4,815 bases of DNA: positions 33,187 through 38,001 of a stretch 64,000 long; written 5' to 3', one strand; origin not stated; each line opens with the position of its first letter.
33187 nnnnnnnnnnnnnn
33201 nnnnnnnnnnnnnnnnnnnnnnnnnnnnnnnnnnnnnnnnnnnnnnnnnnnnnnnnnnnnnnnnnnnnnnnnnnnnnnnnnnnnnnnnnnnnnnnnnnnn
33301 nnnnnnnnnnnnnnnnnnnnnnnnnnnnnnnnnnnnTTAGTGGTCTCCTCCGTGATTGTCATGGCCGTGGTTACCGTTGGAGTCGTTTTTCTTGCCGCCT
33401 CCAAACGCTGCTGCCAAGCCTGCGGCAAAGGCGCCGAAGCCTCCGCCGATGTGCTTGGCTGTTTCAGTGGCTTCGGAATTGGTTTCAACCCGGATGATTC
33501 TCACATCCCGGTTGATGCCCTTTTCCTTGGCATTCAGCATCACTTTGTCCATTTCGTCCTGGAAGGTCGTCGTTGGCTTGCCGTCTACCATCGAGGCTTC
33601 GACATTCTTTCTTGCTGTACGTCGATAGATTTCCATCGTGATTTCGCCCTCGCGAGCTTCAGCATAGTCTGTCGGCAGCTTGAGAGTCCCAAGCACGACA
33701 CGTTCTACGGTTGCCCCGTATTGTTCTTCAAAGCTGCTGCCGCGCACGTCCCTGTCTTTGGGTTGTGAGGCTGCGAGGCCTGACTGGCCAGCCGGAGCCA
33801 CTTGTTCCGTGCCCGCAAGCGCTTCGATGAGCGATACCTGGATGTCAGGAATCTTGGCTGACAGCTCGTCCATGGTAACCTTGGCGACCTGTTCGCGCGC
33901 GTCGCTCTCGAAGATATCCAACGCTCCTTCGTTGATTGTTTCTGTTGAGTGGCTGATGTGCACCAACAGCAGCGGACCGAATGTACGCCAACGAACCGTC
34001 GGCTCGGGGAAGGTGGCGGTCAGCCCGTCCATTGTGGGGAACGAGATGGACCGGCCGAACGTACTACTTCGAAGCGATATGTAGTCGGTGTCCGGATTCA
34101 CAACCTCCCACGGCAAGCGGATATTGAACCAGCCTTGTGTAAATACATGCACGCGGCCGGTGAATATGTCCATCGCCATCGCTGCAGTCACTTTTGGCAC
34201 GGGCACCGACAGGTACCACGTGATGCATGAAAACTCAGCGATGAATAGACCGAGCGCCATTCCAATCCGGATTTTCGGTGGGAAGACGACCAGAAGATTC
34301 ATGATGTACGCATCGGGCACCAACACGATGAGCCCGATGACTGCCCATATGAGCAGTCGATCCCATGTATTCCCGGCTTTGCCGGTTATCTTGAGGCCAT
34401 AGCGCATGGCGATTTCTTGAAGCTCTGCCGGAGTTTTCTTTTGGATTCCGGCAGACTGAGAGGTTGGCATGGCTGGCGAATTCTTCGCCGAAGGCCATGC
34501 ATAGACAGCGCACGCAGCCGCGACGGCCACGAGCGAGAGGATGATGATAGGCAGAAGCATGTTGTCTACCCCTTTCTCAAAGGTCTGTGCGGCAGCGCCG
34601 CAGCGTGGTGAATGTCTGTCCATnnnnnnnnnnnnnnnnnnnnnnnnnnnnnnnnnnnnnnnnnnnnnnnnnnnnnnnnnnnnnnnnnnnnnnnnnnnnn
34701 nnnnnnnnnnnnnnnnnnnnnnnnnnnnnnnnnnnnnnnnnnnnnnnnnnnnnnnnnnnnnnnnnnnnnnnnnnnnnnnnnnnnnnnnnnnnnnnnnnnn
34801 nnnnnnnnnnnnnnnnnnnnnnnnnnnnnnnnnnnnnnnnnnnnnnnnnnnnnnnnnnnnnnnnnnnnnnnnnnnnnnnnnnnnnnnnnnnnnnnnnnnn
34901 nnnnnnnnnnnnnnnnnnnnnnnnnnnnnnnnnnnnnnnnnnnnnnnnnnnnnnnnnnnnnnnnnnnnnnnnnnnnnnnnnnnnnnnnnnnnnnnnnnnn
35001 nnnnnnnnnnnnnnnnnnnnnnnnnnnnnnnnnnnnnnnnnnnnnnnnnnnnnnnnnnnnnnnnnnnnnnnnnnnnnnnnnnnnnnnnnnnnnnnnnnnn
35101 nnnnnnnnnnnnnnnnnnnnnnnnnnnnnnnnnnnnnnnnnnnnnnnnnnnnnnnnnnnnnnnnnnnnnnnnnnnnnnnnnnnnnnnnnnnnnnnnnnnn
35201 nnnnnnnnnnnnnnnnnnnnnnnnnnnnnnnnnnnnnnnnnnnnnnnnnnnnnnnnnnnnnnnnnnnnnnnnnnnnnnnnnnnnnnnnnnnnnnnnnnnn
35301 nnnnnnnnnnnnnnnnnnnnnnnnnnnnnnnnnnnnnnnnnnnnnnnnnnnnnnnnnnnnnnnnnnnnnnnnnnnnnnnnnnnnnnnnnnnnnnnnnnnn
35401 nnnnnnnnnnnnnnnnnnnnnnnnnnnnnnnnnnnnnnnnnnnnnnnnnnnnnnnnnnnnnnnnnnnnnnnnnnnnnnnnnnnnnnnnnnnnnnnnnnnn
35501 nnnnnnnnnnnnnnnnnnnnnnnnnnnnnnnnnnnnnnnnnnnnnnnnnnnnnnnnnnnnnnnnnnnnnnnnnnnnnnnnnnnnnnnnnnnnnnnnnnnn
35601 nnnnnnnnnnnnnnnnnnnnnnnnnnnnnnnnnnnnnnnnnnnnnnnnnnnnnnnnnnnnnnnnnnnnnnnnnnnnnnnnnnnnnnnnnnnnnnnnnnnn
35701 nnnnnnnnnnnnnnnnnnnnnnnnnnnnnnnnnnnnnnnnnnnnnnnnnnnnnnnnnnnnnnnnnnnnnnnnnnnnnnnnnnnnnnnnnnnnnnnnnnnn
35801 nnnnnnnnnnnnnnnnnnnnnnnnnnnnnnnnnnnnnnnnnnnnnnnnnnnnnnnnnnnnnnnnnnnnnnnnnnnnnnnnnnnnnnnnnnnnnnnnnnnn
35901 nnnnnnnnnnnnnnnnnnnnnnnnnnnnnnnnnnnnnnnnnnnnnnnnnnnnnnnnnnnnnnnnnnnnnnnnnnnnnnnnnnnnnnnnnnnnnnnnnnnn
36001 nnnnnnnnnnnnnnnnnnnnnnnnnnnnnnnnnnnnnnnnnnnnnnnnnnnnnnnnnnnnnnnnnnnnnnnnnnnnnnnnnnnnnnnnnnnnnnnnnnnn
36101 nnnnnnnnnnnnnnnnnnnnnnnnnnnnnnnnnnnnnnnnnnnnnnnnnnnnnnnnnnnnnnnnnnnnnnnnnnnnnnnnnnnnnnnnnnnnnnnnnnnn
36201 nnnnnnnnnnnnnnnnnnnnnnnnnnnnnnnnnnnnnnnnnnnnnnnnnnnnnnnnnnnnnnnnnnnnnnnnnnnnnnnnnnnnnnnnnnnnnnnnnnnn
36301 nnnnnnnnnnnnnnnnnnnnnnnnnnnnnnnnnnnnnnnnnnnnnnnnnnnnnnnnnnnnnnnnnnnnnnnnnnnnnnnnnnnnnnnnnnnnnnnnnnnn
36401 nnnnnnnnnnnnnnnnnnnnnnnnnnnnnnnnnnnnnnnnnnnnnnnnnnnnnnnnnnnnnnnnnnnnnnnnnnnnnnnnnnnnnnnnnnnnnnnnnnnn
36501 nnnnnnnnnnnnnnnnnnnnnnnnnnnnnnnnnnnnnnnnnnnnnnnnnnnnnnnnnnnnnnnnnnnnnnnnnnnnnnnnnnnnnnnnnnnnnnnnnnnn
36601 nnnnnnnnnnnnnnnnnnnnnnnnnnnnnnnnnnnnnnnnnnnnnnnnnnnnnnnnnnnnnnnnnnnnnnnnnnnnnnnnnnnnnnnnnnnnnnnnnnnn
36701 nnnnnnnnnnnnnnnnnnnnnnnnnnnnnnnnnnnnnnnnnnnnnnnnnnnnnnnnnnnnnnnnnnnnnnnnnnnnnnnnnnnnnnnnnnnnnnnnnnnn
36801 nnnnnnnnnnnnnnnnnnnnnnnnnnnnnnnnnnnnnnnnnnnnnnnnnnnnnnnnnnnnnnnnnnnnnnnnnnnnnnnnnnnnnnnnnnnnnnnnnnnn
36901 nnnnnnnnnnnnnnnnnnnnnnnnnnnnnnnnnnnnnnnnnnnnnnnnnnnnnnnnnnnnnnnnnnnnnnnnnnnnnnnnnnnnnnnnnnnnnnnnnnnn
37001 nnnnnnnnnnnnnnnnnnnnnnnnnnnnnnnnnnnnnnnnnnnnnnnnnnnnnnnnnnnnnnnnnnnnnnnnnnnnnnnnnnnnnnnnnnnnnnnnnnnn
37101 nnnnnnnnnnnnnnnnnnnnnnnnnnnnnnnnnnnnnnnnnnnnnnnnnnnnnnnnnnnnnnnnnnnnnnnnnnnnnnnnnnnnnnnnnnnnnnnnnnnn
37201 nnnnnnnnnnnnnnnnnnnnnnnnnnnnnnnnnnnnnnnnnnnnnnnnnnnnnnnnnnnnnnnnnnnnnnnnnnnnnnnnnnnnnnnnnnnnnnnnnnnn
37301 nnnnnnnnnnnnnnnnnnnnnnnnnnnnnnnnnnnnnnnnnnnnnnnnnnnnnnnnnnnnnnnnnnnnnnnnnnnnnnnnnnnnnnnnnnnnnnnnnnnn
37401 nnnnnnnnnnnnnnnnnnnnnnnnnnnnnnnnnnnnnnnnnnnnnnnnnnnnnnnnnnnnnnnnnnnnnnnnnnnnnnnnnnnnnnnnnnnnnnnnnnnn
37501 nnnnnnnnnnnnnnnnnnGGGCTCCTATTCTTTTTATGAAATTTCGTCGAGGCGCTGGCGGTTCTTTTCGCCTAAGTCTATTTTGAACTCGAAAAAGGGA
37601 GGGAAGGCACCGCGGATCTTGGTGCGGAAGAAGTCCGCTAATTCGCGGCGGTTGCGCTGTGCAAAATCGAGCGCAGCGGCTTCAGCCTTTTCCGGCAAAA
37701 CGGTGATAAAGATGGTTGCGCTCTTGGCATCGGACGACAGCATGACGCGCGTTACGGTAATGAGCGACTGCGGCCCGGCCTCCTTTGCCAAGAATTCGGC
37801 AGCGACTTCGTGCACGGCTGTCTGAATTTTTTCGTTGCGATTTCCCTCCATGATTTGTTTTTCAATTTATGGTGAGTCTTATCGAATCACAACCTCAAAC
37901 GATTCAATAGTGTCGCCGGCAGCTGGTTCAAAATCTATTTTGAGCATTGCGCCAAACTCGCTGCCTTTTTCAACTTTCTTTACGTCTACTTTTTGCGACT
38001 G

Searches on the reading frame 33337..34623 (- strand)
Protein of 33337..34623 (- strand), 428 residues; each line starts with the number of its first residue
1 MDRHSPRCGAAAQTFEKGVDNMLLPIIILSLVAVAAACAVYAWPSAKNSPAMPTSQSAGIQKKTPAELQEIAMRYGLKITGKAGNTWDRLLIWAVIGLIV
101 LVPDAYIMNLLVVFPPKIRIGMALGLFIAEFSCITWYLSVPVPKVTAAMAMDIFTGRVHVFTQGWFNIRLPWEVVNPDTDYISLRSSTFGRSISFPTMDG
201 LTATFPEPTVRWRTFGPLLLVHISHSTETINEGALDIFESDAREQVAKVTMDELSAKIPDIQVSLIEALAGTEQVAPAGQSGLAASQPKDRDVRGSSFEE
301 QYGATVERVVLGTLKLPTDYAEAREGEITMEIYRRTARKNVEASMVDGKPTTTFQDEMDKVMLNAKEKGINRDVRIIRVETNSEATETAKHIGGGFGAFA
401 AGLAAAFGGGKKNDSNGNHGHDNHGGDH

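Call 28: search_protein_families(library=pfam, proteins=[window:33337-34623:-], max_evalue=0.01)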
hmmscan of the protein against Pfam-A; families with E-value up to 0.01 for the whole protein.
window:33337-34623:- (428 aa): 1 family
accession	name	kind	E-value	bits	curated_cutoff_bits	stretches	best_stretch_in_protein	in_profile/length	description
PF01145.31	Band_7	-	0.00011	22.7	23.6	1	166-342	25-173/176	SPFH domain / Band 7 family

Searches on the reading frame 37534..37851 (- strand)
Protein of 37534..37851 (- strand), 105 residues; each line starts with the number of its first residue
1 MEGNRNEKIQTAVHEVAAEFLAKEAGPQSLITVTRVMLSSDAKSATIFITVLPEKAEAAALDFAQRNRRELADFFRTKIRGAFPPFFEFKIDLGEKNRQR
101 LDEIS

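Call 28: search_protein_families(library=pfam, proteins=[window:37534-37851:-], max_evalue=0.01)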
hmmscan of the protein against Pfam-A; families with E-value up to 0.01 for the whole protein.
window:37534-37851:- (105 aa): 1 family
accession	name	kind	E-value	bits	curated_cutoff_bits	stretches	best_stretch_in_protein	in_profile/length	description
PF02033.23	RBFA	-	5.3e-10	40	34.7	1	6-104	2-104/105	Ribosome-binding factor A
